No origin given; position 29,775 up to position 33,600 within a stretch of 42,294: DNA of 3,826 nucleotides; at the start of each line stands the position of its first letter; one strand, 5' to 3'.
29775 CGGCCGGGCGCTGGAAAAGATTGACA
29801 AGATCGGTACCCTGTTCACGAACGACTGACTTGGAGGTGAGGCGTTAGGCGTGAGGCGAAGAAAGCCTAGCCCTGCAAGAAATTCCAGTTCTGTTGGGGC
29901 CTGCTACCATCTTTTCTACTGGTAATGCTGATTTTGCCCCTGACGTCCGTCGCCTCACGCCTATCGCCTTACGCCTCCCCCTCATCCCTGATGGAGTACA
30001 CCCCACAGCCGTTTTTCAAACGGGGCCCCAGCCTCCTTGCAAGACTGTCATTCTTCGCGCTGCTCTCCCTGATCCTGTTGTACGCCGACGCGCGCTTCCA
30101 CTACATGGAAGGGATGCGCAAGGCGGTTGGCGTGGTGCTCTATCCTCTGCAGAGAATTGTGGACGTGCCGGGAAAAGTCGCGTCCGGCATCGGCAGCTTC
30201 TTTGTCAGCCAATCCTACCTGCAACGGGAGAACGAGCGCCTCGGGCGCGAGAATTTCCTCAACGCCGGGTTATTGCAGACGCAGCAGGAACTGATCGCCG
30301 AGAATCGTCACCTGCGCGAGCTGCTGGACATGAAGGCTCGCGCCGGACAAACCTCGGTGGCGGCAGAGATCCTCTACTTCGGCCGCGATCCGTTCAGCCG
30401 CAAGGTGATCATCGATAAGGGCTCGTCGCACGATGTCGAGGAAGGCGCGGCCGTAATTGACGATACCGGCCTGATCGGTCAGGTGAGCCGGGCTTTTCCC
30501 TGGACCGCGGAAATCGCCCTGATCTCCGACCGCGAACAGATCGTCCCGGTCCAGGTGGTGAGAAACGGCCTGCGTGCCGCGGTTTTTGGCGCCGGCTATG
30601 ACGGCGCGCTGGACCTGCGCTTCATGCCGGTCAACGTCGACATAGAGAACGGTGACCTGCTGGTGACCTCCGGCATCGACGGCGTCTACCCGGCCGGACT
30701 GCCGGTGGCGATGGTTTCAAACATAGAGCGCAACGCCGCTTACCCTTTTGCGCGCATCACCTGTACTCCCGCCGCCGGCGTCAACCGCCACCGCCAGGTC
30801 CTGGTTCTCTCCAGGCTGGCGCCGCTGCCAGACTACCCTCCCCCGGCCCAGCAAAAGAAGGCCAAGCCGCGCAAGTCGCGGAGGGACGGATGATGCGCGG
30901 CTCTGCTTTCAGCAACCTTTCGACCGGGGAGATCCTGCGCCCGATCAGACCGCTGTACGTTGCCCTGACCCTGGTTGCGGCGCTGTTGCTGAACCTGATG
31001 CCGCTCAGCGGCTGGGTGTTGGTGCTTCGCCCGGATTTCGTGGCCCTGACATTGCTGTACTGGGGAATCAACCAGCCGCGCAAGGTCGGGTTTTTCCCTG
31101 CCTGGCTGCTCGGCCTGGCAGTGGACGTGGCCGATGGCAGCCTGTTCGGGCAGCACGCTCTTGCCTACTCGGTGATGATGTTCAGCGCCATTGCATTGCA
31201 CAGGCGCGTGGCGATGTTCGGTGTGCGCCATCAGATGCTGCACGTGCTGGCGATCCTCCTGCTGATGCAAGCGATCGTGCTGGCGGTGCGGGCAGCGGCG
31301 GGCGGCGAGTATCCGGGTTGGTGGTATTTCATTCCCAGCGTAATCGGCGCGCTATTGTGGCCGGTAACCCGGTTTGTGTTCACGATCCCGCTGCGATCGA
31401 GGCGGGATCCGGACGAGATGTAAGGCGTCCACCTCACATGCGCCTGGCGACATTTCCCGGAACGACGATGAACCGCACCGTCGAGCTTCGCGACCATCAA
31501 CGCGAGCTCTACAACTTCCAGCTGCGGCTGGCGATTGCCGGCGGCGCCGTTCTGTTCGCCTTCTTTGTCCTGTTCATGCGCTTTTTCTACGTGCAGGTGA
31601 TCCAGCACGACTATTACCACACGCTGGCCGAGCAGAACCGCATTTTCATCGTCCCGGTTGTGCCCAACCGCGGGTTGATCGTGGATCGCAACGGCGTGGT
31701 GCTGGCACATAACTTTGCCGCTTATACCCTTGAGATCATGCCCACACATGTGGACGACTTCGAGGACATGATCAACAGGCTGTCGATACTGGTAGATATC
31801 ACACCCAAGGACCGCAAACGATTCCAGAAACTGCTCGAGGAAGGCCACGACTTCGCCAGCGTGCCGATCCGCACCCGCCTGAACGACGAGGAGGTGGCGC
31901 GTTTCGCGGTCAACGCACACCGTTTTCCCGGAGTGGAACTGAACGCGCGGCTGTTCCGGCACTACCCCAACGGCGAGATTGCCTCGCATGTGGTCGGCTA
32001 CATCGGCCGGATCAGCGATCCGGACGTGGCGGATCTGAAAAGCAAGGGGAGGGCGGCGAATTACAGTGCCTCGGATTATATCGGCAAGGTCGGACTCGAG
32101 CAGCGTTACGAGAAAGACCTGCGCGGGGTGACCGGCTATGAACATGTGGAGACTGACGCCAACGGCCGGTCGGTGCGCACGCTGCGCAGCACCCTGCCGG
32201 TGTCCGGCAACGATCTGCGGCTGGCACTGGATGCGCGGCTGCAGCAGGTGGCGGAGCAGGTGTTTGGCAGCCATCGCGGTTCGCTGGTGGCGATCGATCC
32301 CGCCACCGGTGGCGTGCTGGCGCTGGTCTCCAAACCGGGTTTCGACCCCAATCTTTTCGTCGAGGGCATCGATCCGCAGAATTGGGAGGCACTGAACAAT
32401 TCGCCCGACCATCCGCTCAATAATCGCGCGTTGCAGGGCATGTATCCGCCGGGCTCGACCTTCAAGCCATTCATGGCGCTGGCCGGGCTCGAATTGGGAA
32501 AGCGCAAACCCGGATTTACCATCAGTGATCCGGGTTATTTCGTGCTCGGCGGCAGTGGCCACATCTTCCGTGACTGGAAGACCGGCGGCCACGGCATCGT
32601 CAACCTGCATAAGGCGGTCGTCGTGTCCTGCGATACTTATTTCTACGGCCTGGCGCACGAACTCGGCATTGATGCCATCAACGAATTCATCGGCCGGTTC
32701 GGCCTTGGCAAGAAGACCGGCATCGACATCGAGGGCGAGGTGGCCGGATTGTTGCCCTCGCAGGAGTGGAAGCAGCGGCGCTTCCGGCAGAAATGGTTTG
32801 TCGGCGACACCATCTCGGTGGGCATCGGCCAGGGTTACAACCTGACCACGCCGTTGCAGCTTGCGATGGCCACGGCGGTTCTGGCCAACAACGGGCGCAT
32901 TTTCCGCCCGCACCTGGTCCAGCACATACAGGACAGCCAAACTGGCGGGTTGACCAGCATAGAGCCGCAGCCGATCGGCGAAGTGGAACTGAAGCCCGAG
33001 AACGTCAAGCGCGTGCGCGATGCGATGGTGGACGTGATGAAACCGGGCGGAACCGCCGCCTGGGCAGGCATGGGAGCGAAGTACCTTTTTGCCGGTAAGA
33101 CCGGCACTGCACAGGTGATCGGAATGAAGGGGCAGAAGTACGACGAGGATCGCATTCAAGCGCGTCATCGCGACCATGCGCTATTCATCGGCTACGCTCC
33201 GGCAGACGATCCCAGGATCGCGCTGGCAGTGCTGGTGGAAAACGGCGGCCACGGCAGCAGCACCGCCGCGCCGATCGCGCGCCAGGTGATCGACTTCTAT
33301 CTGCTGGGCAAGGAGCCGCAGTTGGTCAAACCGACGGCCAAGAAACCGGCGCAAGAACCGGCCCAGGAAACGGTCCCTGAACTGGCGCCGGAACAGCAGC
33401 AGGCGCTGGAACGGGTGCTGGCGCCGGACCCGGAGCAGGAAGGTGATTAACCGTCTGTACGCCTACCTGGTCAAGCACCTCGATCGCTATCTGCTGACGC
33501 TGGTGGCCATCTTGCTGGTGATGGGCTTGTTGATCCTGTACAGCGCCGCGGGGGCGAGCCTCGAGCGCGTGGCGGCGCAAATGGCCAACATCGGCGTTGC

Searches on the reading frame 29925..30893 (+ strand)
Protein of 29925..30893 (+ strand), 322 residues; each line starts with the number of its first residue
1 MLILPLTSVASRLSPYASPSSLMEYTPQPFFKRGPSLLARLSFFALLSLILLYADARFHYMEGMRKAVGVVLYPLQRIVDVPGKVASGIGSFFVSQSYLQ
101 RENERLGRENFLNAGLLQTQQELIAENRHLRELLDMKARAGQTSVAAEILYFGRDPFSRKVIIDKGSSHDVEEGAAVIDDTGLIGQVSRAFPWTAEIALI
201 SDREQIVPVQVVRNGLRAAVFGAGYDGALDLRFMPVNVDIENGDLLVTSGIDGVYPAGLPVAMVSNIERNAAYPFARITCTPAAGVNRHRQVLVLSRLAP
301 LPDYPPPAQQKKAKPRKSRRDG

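Call 13: search_protein_families(library=pfam, proteins=[window:29925-30893:+])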
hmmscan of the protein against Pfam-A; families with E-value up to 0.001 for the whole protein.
window:29925-30893:+ (322 aa): 1 family
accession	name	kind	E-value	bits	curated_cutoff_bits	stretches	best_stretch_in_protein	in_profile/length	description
PF04085.20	MreC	-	1.3e-38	132.5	28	1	154-295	6-146/147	Rod shape-determining protein MreC, barrel core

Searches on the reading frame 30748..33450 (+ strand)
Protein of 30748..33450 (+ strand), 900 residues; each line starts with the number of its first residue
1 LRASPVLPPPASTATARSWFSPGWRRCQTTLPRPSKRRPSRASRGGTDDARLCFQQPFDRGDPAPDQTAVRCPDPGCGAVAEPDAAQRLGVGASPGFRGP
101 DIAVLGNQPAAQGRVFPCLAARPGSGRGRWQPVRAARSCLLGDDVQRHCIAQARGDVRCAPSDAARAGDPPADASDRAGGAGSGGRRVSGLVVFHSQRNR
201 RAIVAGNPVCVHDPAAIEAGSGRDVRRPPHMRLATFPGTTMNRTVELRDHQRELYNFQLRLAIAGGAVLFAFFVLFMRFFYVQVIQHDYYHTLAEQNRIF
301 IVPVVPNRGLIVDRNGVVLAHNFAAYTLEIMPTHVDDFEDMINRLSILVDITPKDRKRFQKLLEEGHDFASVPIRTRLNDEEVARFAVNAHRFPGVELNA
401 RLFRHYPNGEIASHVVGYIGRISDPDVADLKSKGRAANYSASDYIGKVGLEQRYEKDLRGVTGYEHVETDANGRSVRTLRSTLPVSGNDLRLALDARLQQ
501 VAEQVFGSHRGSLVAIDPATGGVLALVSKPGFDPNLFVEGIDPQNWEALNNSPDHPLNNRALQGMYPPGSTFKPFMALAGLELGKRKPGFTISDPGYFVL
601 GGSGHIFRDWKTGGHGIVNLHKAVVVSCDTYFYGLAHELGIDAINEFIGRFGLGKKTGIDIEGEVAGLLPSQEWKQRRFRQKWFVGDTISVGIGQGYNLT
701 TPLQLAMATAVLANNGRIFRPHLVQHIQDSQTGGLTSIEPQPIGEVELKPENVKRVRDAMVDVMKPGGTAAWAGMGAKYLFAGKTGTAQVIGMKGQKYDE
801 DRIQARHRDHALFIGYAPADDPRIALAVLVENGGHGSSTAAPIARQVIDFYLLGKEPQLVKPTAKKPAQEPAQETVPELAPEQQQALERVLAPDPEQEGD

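Call 14: search_protein_families(library=pfam, proteins=[window:30748-33450:+])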
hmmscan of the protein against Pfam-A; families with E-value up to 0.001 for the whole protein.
window:30748-33450:+ (900 aa): 2 families
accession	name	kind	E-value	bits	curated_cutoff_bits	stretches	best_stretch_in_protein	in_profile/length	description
PF00905.27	Transpeptidase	-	1.9e-73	247.7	22.1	1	511-848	1-298/299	Penicillin binding protein transpeptidase domain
PF03717.20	PBP_dimer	-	6.3e-45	154.2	24.4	1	305-479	3-179/180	Penicillin-binding Protein dimerisation domain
